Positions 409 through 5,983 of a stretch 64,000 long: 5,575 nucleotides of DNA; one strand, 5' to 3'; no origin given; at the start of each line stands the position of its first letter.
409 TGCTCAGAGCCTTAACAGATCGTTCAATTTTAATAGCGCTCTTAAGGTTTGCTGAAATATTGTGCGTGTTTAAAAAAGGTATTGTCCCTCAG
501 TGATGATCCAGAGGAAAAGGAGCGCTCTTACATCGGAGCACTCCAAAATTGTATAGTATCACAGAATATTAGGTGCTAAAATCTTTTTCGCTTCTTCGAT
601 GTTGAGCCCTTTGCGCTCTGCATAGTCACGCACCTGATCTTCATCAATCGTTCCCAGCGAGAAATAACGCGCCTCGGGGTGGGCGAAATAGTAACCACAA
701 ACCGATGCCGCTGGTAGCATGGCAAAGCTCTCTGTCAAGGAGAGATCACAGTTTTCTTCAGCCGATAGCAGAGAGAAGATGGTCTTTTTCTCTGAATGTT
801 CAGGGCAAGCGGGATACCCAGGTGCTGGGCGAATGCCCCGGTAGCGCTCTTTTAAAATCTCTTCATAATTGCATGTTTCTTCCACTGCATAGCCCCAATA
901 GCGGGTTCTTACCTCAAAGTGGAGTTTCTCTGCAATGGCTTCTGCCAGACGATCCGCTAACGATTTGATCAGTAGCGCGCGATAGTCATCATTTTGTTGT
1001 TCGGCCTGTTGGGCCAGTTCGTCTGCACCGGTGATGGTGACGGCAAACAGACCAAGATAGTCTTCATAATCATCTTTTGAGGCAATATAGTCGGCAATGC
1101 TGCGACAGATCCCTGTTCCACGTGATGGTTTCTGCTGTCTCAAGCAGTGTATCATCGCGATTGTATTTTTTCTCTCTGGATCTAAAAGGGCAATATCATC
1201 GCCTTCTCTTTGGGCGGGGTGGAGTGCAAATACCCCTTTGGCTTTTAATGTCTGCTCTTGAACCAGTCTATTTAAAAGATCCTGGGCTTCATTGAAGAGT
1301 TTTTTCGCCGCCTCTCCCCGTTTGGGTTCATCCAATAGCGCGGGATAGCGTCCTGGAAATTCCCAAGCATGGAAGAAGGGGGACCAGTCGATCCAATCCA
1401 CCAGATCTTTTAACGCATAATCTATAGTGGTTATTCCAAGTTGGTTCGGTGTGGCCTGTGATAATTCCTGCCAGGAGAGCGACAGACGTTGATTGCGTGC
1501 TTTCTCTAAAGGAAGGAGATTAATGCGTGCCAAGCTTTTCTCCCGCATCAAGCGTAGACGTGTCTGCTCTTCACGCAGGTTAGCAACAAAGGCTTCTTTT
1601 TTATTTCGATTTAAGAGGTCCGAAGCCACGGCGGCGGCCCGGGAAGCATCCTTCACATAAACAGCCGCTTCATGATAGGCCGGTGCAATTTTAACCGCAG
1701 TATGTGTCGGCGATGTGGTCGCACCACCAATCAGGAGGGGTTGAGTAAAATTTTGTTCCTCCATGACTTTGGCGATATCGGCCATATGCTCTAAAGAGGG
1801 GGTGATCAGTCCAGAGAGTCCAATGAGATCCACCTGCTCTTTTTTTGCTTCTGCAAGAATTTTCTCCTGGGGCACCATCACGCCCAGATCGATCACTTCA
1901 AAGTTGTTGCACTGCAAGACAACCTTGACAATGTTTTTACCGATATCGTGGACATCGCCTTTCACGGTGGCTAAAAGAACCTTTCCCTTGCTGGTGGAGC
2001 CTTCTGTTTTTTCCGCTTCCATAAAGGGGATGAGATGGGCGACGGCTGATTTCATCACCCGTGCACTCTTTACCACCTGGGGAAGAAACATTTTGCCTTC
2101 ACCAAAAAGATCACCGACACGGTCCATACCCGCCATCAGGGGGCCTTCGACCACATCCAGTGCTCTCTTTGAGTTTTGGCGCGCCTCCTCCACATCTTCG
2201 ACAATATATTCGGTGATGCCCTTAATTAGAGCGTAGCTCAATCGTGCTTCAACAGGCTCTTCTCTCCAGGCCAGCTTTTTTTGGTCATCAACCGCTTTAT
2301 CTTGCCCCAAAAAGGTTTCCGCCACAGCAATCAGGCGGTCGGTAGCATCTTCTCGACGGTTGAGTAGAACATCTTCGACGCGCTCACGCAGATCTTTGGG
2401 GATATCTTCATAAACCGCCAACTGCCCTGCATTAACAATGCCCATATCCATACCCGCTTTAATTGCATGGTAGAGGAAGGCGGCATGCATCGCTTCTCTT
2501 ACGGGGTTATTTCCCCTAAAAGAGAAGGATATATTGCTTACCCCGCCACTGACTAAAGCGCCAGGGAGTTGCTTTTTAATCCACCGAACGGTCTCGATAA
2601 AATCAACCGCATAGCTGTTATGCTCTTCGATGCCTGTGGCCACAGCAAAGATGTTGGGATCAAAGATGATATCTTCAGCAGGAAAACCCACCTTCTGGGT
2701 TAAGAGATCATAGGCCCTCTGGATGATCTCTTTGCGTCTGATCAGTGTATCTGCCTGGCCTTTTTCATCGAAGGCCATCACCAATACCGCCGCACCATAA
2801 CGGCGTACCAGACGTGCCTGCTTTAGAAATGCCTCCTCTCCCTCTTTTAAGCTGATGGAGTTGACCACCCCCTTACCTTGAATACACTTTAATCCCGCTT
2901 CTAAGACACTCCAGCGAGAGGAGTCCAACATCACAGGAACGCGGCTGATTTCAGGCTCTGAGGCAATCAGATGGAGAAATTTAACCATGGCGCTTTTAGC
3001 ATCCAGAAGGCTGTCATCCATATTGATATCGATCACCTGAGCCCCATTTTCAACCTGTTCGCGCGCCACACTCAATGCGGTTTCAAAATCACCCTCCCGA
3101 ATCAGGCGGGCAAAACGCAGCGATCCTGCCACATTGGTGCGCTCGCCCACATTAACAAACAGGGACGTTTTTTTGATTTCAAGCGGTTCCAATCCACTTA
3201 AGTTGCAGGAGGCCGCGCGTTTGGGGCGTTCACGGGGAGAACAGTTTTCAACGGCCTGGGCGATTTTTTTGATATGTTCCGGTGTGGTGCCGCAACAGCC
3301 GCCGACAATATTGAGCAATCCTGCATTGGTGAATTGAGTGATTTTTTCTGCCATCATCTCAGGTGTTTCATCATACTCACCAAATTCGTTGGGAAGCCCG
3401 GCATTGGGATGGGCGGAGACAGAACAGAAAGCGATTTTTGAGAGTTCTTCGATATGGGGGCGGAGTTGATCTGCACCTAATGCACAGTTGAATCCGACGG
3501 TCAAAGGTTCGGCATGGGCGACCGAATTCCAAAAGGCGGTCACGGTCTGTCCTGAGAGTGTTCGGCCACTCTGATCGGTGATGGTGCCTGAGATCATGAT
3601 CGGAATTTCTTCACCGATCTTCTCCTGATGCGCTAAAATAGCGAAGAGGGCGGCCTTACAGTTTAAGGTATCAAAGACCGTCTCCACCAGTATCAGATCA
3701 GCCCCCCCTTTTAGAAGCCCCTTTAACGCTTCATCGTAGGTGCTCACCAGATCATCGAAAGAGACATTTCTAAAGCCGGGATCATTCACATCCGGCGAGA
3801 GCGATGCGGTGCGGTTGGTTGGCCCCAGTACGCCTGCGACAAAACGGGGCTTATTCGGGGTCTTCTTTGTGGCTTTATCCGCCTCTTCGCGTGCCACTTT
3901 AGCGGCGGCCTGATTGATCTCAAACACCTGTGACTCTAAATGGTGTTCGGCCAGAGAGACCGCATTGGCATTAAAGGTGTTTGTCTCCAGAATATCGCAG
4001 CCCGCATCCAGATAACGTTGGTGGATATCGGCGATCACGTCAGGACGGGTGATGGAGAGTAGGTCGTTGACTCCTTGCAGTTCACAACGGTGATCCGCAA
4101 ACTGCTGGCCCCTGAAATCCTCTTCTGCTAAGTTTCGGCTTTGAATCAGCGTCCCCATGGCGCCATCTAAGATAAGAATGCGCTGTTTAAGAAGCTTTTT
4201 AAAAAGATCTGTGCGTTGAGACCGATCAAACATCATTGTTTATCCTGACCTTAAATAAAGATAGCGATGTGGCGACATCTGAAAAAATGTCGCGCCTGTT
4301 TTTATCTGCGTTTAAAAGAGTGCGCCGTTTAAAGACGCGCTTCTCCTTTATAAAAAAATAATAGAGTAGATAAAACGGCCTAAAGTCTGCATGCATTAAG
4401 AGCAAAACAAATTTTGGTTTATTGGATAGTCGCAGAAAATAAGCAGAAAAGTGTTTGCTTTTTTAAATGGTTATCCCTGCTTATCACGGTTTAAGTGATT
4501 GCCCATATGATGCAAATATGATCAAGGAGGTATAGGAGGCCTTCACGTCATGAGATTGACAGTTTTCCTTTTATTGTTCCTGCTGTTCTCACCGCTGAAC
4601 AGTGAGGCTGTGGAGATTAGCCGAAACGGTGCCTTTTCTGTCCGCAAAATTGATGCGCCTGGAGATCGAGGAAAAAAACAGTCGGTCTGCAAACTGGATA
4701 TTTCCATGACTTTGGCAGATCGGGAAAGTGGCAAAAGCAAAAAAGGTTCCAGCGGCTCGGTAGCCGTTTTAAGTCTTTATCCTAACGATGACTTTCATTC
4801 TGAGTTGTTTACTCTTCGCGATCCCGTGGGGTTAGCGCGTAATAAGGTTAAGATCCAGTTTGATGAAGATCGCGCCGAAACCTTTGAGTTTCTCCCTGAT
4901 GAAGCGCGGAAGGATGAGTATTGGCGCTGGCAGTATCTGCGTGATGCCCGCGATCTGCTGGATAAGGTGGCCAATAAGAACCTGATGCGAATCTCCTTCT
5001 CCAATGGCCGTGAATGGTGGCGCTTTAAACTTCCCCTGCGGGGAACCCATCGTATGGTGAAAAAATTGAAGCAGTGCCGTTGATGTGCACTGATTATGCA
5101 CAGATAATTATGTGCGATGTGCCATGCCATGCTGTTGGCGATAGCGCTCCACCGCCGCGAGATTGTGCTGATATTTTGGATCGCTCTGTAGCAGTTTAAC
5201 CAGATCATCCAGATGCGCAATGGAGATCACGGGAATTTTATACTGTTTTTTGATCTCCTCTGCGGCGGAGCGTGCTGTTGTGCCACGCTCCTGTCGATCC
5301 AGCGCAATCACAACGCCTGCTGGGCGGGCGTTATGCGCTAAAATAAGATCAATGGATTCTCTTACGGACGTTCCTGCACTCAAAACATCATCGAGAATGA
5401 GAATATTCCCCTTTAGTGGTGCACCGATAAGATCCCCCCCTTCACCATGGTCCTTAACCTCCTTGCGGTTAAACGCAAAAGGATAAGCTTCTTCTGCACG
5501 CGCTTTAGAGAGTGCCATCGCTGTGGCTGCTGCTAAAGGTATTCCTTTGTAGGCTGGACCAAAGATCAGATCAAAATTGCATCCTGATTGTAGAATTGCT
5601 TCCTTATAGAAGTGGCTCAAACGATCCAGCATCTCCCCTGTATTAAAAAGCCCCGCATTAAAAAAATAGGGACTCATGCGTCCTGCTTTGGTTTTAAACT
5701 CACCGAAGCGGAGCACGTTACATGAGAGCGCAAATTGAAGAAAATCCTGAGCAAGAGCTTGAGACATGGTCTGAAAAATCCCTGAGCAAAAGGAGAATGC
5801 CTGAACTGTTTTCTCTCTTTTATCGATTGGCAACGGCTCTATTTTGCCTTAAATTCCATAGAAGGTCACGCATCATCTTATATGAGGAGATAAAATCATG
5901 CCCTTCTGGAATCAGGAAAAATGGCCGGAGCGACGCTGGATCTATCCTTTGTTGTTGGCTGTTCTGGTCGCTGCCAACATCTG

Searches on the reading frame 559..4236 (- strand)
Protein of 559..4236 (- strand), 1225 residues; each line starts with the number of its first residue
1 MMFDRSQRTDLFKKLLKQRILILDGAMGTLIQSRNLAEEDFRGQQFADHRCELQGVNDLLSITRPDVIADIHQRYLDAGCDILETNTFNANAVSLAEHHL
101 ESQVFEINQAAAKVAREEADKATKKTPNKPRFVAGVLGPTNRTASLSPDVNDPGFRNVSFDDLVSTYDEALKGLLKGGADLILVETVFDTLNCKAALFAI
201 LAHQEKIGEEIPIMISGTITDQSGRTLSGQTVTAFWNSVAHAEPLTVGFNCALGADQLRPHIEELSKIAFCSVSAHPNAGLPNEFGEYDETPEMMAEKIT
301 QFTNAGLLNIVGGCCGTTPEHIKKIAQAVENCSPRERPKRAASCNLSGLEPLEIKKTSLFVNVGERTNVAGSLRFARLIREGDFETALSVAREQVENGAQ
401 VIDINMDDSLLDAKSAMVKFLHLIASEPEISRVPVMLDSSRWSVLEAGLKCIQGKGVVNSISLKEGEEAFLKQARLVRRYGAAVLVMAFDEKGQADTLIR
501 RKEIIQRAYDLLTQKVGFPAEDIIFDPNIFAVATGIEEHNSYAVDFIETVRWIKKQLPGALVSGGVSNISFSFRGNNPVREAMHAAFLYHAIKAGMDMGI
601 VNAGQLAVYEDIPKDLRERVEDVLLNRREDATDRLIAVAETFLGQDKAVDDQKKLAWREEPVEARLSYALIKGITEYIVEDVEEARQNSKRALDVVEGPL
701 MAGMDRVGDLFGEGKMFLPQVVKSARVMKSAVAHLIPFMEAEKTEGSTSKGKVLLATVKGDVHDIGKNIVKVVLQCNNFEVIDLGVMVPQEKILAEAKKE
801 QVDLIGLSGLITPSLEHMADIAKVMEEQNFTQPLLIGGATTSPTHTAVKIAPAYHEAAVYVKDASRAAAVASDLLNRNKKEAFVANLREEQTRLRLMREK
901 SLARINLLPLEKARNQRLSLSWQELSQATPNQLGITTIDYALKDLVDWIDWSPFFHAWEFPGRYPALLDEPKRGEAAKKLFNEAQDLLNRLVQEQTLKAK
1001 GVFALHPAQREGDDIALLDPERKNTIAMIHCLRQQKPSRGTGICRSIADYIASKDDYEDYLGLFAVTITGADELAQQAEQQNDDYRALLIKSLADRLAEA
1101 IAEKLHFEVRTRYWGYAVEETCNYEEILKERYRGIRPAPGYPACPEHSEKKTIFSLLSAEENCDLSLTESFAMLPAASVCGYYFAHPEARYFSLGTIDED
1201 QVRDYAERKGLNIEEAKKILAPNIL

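Call 75: search_protein_families(library=pfam, proteins=[window:559-4236:-], max_evalue=0.0001)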
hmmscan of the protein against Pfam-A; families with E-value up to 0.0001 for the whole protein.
window:559-4236:- (1225 aa): 5 families
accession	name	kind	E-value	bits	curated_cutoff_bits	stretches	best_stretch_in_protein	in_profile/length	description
PF02965.22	Met_synt_B12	-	6.2e-111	370.7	25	1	942-1210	2-273/273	Vitamin B12 dependent methionine synthase, activation domain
PF02574.22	S-methyl_trans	-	9.4e-96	321.4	22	1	21-329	1-283/283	Homocysteine S-methyltransferase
PF00809.28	Pterin_bind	-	3.3e-58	197.6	25.5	1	364-602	1-244/244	Pterin binding enzyme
PF02607.22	B12-binding_2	-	2.9e-25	88.7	23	1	663-735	2-73/74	B12 binding domain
PF02310.24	B12-binding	-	2.9e-22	79.2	32.1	1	751-845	1-97/121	B12 binding domain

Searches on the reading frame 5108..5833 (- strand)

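Call 76: search_protein_families(library=pfam, proteins=[window:5108-5833:-], max_evalue=0.0001)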
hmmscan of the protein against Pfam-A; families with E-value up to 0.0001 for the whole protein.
window:5108-5833:- (241 aa): 1 family
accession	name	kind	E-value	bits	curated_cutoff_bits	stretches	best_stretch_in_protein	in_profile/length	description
PF00156.33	Pribosyltran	-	4.3e-10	39.6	26.3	1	66-185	9-131/158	Phosphoribosyl transferase domain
